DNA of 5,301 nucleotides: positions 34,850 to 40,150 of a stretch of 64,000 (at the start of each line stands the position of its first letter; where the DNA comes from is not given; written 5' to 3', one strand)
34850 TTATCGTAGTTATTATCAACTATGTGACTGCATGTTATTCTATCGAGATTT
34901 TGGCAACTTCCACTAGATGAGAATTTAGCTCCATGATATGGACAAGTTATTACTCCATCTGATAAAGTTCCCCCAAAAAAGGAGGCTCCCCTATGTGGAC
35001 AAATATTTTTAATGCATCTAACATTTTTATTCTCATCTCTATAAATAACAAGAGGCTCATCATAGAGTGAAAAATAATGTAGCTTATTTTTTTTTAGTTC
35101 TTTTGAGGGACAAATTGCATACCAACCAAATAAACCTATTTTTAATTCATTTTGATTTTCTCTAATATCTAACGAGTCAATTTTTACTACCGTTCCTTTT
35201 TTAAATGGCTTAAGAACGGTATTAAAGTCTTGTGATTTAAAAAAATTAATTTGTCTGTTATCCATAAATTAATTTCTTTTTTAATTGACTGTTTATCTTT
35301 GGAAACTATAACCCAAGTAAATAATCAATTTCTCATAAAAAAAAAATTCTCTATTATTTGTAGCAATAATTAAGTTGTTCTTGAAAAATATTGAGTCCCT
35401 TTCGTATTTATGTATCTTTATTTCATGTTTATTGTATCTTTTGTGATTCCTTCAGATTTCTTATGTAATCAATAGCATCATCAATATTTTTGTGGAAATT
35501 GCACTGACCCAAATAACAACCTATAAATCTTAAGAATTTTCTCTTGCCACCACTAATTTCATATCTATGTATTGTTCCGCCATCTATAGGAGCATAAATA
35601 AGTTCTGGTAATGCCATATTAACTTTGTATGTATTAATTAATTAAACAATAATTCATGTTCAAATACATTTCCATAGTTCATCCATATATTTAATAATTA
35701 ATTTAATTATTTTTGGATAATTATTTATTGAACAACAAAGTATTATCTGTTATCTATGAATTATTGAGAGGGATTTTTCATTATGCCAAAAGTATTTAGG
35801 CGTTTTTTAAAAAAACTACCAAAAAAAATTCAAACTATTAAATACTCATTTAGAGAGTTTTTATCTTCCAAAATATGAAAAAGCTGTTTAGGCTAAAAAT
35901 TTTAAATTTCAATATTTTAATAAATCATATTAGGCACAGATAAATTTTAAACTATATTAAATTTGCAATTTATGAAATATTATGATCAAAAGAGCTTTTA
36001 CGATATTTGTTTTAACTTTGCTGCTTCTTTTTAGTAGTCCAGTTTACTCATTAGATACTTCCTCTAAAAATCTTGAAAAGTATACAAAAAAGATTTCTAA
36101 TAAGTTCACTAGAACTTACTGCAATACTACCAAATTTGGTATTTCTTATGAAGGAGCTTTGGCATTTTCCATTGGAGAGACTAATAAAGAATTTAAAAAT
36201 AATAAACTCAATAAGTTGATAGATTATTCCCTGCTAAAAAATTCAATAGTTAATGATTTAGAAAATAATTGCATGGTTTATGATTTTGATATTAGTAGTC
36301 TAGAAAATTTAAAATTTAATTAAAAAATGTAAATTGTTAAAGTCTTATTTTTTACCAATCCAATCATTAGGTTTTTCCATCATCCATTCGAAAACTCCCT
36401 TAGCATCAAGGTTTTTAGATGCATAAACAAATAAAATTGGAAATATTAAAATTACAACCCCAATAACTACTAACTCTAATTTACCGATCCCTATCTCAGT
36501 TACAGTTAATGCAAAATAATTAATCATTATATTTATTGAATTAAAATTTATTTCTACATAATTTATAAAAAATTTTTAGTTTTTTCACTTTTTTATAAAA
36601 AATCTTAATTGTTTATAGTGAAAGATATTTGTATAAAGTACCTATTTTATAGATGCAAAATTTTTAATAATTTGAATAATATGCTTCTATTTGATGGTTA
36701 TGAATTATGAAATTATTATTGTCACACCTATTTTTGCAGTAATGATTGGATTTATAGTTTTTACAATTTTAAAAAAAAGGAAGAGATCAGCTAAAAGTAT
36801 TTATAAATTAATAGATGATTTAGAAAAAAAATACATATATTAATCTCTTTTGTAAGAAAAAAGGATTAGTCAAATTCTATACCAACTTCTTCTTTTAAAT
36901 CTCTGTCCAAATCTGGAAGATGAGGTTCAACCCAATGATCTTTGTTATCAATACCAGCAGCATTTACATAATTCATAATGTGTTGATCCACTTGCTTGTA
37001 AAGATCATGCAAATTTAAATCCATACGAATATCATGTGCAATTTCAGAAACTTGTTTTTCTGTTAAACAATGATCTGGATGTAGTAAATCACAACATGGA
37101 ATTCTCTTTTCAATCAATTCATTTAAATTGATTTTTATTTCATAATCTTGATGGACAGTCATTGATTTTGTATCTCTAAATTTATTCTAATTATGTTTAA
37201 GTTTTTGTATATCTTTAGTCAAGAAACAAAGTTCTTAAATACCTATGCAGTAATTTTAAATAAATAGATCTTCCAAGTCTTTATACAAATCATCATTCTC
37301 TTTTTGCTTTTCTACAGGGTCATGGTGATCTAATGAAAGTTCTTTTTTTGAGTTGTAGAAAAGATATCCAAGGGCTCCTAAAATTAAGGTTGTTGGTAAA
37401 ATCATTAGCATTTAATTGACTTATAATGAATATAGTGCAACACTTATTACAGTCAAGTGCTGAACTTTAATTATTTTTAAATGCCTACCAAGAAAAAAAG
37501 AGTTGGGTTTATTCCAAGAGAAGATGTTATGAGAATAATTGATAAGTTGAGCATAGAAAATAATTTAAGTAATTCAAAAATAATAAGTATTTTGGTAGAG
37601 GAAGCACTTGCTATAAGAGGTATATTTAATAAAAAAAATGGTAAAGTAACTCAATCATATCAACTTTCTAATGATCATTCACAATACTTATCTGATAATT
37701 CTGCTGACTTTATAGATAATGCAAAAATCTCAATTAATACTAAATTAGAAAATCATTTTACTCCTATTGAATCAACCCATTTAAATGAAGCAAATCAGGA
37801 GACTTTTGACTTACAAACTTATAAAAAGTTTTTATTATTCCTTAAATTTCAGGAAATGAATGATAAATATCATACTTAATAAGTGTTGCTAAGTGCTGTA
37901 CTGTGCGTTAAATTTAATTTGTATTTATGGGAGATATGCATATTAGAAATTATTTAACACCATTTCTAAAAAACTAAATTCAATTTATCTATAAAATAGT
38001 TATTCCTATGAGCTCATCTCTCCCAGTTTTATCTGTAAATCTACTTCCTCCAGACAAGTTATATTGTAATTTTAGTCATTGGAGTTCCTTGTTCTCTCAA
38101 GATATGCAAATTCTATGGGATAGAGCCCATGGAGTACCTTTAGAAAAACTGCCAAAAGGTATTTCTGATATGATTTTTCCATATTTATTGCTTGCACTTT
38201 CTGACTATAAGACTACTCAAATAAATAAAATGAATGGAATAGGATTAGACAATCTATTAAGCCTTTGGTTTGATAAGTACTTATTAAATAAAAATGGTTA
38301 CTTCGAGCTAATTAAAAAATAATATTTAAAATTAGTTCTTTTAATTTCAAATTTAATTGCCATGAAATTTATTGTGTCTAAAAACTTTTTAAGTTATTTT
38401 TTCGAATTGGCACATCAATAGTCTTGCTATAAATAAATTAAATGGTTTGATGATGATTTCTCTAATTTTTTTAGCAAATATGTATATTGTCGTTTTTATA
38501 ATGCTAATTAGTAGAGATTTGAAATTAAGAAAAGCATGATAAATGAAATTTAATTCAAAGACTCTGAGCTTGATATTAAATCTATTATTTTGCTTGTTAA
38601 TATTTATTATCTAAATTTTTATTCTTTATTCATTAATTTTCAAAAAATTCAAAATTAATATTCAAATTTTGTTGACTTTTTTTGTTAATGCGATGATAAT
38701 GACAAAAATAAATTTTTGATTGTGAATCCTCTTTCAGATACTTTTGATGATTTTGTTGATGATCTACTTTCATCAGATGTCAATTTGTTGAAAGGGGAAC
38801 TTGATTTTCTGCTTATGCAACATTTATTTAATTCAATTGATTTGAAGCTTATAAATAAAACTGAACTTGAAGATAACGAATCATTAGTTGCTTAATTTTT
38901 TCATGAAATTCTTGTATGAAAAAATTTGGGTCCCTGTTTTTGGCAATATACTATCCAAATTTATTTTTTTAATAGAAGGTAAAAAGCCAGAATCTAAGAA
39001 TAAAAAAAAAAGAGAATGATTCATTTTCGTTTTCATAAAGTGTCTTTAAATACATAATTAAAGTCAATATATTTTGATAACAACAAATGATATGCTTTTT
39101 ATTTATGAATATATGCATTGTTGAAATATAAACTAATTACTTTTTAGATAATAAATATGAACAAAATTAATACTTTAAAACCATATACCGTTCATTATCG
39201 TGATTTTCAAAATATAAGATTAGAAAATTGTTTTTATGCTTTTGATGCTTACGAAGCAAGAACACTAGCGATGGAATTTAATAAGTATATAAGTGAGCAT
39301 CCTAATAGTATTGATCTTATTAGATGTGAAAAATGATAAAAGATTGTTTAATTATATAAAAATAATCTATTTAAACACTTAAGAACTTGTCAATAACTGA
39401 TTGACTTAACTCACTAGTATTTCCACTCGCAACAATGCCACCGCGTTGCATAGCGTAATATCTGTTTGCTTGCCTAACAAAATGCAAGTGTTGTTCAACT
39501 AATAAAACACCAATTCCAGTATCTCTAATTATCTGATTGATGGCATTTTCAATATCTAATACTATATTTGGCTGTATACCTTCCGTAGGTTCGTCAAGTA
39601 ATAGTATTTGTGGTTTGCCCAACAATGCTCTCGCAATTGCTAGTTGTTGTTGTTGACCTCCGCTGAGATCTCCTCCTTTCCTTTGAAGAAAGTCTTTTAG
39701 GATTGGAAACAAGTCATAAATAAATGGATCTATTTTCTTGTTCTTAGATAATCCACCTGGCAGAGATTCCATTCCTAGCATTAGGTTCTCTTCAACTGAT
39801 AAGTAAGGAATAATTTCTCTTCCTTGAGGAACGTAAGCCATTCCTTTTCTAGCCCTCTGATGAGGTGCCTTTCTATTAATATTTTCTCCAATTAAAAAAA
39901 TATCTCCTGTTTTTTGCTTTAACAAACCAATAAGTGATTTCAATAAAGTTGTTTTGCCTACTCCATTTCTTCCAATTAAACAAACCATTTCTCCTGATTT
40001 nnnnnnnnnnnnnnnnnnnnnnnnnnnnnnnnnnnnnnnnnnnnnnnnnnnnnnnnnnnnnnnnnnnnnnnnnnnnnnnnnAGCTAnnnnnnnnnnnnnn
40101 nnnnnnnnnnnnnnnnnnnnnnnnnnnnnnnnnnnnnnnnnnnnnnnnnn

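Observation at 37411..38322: RHH gene bracketed by four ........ motifs, including a 13-bp inverted repeat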

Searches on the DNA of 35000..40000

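Call 15: search_rna_families(source=window, start=35000, end=40000, threshold=evalue, max_evalue=1)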
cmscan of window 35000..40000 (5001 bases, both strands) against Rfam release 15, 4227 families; matches with E-value up to 1: 1.
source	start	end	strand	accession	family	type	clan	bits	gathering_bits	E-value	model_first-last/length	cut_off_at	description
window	39749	39864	+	RF01880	Xist_exon1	Gene; lncRNA;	-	17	50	0.26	1-85/85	no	X-chromosome inactivation gene exon 1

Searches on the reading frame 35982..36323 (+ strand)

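Call 4: search_protein_families(library=pfam, proteins=[window:35982-36323:+], max_evalue=1)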
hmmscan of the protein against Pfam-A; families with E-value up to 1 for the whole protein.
window:35982-36323:+ (113 aa): 0 families

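Call 7: search_protein_families(library=ncbifam, proteins=[window:35982-36323:+], max_evalue=1)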
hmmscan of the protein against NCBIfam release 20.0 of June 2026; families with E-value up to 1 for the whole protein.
window:35982-36323:+ (113 aa): 2 families
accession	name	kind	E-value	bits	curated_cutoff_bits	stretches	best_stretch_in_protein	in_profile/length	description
NF009105.0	PRK12450.1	subfamily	0.017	14.4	526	1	31-86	69-126/309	foldase protein PrsA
NF041558.1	NosP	equivalog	0.086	11.9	450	1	11-98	24-112/368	nitric oxide-sensing protein NosP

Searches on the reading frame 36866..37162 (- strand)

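Call 4: search_protein_families(library=pfam, proteins=[window:36866-37162:-], max_evalue=1)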
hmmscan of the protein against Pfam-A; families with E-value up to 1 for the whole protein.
window:36866-37162:- (98 aa): 1 family
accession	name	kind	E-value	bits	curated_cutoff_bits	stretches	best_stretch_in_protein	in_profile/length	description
PF11697.13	DUF3293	-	0.27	12.3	25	1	49-82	18-51/73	Protein of unknown function (DUF3293)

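Call 7: search_protein_families(library=ncbifam, proteins=[window:36866-37162:-], max_evalue=1)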
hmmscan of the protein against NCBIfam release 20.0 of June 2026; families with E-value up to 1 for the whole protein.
window:36866-37162:- (98 aa): 0 families

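Call 76: search_protein_families(library=padloc, proteins=[window:36866-37162:-], max_evalue=0.1)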
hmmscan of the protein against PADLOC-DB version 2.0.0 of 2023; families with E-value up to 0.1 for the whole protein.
window:36866-37162:- (98 aa): 0 families

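Call 77: search_protein_families(library=phrogs, proteins=[window:36866-37162:-], max_evalue=0.1)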
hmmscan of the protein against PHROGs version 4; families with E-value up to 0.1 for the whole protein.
window:36866-37162:- (98 aa): 2 families
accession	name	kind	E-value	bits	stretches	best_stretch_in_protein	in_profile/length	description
phrog_15479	-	unknown function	3e-47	159.7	1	1-86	1-86/87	-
phrog_32275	-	unknown function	1.5e-05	26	1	1-89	1-96/127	-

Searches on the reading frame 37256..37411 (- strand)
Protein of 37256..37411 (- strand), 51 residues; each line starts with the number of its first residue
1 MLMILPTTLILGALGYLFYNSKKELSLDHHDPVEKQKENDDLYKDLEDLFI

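Call 4: search_protein_families(library=pfam, proteins=[window:37256-37411:-], max_evalue=1)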
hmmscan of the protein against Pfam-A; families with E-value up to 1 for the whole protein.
window:37256-37411:- (51 aa): 2 families
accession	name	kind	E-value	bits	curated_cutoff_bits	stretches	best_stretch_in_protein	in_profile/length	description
PF23489.1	V-ATPase_su_f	-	0.022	15.4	27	1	9-36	22-49/78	V-type proton ATPase subunit f-like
PF05961.16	Chordopox_A13L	-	0.082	13.6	24.1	1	2-43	6-50/69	Chordopoxvirus A13L protein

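Call 7: search_protein_families(library=ncbifam, proteins=[window:37256-37411:-], max_evalue=1)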
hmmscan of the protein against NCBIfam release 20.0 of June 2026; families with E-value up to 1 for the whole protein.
window:37256-37411:- (51 aa): 1 family
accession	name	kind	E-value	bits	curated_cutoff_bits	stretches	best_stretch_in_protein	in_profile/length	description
NF003333.0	PRK04342.1-2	equivalog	0.052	12.4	465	1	14-49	95-130/367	DNA topoisomerase IV subunit A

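Call 76: search_protein_families(library=padloc, proteins=[window:37256-37411:-], max_evalue=0.1)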
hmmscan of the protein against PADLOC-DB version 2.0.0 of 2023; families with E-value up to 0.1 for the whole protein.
window:37256-37411:- (51 aa): 0 families

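Call 77: search_protein_families(library=phrogs, proteins=[window:37256-37411:-], max_evalue=0.1)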
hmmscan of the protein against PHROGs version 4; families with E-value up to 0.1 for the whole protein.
window:37256-37411:- (51 aa): 0 families
